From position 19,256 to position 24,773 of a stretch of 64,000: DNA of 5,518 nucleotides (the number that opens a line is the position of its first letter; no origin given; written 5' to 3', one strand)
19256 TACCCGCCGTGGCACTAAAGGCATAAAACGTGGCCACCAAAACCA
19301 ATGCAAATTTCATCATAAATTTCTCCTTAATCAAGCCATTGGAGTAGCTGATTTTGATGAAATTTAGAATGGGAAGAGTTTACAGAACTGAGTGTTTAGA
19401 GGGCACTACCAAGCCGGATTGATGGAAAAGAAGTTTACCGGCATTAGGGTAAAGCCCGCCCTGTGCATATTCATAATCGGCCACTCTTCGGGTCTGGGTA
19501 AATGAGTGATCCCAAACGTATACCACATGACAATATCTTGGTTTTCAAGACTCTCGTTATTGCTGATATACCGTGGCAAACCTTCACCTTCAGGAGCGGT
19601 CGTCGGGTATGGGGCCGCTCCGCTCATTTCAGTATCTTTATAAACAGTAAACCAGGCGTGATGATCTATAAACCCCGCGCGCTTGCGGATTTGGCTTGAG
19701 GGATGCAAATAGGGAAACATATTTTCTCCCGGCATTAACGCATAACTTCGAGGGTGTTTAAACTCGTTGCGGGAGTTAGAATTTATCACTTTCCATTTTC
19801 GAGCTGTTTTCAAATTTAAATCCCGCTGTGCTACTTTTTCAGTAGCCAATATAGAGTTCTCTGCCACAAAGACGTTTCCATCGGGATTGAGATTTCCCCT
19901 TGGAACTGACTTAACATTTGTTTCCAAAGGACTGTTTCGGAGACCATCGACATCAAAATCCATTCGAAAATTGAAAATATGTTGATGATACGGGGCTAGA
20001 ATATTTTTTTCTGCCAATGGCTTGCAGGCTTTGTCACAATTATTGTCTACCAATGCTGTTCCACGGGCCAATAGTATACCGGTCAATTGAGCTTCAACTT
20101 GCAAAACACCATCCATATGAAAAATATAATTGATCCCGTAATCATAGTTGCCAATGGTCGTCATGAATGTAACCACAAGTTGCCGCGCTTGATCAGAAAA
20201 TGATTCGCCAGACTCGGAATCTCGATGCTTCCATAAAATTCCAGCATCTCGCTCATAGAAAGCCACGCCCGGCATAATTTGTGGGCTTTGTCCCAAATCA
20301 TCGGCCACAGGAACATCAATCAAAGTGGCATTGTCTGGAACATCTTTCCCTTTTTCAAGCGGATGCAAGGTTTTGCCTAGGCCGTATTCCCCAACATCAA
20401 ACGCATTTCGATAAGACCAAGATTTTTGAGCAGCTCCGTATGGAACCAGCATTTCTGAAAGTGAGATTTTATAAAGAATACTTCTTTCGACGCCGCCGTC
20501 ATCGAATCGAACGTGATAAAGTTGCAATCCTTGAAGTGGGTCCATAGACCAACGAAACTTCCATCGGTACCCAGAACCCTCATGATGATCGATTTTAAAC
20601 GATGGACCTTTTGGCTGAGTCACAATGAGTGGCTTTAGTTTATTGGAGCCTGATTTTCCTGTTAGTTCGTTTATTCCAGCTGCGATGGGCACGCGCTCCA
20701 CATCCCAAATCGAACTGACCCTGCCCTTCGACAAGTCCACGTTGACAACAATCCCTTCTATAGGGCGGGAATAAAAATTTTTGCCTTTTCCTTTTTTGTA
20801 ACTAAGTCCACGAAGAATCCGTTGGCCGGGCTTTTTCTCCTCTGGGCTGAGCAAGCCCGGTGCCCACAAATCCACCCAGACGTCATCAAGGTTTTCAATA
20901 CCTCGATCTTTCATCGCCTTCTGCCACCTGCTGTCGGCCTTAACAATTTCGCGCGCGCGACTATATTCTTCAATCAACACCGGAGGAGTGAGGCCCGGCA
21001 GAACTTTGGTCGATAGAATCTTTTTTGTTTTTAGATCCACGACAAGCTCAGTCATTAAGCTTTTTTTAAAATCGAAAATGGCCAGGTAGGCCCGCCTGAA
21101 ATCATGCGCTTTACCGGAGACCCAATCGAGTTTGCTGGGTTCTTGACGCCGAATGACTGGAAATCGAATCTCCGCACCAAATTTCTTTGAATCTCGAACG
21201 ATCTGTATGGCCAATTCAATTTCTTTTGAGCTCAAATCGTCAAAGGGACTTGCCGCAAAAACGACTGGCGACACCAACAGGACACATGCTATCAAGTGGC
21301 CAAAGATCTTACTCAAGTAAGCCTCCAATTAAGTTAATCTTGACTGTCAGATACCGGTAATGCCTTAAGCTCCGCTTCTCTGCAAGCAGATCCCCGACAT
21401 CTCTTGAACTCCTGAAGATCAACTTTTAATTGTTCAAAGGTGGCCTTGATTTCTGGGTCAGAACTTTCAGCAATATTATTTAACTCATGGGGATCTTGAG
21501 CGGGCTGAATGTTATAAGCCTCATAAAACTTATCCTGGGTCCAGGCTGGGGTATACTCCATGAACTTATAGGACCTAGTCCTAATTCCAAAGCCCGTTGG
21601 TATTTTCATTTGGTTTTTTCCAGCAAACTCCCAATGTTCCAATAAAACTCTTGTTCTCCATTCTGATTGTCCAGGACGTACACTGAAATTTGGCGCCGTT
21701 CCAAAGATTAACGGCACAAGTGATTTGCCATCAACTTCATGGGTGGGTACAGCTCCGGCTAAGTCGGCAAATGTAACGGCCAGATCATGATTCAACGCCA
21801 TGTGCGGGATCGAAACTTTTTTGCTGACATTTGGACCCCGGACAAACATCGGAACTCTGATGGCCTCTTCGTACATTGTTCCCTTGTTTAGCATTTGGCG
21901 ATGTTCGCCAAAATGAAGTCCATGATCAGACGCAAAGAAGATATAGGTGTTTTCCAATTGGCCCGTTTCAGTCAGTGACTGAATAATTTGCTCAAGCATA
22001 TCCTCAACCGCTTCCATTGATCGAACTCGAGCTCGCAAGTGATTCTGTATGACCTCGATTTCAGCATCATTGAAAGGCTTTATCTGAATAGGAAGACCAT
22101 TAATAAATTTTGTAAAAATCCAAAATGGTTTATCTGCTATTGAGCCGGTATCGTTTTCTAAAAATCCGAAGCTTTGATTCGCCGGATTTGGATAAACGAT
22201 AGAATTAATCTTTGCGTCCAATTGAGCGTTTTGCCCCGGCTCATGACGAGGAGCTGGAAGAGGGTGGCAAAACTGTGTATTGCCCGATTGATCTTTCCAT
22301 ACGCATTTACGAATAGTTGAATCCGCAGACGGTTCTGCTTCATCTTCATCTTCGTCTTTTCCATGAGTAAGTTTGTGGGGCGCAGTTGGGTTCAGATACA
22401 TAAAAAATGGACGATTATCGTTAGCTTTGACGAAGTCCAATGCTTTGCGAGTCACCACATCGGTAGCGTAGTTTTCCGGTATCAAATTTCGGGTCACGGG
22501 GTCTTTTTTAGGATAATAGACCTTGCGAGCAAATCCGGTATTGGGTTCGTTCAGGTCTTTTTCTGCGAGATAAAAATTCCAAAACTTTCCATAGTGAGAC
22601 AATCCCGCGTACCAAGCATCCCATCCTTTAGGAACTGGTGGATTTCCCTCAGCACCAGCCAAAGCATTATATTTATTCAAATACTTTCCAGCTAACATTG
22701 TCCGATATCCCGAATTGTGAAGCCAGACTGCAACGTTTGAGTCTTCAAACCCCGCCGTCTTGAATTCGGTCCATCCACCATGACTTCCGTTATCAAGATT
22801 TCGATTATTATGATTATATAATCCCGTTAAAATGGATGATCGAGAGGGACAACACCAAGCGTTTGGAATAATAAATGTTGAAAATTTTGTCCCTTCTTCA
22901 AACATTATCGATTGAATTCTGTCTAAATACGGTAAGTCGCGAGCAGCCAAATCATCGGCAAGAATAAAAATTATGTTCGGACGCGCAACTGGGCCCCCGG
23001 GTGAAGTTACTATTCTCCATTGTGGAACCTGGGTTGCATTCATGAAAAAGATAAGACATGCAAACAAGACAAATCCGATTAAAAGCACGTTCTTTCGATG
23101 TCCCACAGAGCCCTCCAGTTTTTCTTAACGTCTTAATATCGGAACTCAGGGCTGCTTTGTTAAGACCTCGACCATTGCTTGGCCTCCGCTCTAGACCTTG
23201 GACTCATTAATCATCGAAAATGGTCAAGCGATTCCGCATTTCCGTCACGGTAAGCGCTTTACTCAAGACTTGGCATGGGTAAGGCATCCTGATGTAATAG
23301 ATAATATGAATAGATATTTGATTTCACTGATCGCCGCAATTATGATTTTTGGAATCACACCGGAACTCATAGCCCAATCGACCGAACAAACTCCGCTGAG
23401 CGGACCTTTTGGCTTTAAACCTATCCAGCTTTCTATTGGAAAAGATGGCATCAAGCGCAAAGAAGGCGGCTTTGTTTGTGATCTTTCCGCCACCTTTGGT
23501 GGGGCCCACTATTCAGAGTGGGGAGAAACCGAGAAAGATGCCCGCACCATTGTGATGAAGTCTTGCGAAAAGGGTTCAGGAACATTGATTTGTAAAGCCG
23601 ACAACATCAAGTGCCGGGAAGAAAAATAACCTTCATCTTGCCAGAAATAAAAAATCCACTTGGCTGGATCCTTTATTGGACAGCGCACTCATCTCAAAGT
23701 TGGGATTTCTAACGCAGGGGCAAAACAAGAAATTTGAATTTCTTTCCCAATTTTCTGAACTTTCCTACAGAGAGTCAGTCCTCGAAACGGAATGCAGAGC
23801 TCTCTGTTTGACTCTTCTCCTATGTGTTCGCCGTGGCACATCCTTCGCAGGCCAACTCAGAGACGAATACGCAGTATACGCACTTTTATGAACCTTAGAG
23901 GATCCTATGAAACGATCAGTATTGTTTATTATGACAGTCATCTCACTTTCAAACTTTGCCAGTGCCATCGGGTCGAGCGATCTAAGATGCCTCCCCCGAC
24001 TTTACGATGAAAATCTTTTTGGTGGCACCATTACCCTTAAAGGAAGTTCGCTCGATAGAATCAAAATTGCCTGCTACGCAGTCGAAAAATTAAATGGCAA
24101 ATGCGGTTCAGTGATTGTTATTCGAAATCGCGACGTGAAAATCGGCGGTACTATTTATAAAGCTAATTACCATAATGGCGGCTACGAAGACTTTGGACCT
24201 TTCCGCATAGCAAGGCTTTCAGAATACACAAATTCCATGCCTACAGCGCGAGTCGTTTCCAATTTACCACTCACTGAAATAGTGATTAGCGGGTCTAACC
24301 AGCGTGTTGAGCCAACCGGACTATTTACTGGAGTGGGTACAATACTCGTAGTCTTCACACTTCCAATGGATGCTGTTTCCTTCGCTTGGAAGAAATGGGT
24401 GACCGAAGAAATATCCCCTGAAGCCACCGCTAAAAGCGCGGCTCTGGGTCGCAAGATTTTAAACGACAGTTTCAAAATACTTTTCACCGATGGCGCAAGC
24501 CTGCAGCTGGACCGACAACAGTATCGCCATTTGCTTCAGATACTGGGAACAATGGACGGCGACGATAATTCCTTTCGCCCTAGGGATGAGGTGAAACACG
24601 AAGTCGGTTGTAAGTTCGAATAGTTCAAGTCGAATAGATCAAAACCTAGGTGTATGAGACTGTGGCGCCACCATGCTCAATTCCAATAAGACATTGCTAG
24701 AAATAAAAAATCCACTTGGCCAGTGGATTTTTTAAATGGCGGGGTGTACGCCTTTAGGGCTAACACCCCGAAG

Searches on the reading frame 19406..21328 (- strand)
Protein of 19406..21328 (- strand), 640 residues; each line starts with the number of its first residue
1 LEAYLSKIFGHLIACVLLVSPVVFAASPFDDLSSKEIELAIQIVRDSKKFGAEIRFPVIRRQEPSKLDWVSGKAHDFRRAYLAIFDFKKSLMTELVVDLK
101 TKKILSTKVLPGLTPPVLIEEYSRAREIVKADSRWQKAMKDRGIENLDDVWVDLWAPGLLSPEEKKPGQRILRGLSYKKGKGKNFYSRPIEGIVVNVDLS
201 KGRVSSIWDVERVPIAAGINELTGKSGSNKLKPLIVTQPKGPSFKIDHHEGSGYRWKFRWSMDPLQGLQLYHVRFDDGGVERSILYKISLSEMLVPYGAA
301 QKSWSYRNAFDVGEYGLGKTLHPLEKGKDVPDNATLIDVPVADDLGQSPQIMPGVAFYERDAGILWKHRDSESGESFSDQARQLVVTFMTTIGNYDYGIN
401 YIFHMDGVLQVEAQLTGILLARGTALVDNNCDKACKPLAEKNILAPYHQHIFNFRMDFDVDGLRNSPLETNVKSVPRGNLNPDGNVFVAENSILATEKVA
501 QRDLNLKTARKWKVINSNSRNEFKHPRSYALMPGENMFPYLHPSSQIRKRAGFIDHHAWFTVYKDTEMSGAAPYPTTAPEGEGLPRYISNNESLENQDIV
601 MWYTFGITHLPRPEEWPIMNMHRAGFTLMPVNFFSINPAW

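Call 43: search_protein_families(library=pfam, proteins=[window:19406-21328:-], max_evalue=0.001)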
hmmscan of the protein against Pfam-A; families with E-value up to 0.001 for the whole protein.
window:19406-21328:- (640 aa): 4 families
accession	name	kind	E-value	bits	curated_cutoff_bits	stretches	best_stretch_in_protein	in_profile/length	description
PF01179.26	Cu_amine_oxid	-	5.9e-124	414.5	27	1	235-639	2-406/407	Copper amine oxidase, enzyme domain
PF02728.21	Cu_amine_oxidN3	-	9.9e-15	55.1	22.6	1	115-213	1-97/100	Copper amine oxidase, N3 domain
PF02727.21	Cu_amine_oxidN2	-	3.1e-06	27.8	21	1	28-108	2-85/87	Copper amine oxidase, N2 domain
PF21994.1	AGAO-like_N2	-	0.00048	20.7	27.4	0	35-106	3-75/76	AGAO-like N2 domain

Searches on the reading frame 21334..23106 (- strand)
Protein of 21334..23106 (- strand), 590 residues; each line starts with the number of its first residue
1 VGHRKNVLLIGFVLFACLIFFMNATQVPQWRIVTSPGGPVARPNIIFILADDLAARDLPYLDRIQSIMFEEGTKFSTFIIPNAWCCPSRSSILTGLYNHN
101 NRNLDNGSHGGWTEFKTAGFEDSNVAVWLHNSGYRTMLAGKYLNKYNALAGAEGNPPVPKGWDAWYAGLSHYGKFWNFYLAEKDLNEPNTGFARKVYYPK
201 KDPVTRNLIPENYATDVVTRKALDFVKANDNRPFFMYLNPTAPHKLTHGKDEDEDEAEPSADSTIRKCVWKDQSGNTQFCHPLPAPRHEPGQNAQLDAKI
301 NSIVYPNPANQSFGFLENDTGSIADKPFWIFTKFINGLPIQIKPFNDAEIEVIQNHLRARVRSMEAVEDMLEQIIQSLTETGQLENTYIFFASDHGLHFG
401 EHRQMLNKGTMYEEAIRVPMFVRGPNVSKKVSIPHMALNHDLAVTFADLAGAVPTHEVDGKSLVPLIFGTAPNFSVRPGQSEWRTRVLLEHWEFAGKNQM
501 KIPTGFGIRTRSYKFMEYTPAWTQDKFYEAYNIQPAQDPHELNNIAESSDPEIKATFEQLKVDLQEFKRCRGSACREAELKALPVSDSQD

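Call 11: search_protein_families(library=ncbifam, proteins=[window:21334-23106:-], max_evalue=0.01)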
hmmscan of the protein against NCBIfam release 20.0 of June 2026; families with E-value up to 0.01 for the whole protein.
window:21334-23106:- (590 aa): 6 families
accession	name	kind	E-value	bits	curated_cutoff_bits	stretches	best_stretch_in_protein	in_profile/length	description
NF010322.0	PRK13759.1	equivalog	1.6e-29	102.8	481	1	355-572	265-461/486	arylsulfatase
NF045661.1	HdlasePehA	equivalog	7.5e-25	87.5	900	2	358-554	281-471/506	phosphoric/sulfuric ester hydrolase PehA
TIGR03417.1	chol_sulfatase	equivalog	6.9e-24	84.6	433.45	2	350-562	245-434/500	choline-sulfatase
NF052527.1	Mn_arylsulf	exception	3.6e-16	59.1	850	1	366-584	273-469/479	manganese-dependent arylsulfatase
NF038282.1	LapC_YejM_PbgA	exception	3.3e-06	25.7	825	1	354-446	408-496/584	LPS biosynthesis-modulating metalloenzyme YejM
NF038075.1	fam_STM4013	hypoth_equivalog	0.0063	16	250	0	357-405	197-242/261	STM4013/SEN3800 family hydrolase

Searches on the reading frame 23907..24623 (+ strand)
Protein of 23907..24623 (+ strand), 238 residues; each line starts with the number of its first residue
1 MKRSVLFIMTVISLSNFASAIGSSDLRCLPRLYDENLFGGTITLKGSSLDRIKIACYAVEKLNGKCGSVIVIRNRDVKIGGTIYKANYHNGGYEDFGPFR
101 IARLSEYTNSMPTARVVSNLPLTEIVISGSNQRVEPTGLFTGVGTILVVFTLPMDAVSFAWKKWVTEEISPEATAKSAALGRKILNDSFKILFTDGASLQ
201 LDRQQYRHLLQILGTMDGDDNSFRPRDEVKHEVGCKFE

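Call 8: search_protein_families(library=pfam, proteins=[window:23907-24623:+], max_evalue=0.01)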
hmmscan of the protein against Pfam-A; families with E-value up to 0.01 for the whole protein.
window:23907-24623:+ (238 aa): 0 families

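Call 13: find_encoding_contigs(protein=window:23907-24623:+, flank=10000, max_places=10)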
Protein window:23907-24623:+ (238 aa): no gene with exactly this product is on record in the collection.

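Call 30: find_homologous_proteins(query=window:23907-24623:+)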
Query window:23907-24623:+ (238 aa): 1 proteins with E <= 0.001 among 228 candidates.
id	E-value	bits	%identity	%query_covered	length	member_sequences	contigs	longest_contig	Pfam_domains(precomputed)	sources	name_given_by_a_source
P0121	3.5e-154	529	100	100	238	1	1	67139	-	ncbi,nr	ncbi:MAG: hypothetical protein IT289_12480 [Oligoflexia bacterium]|nr:hypothetical protein [Oligofle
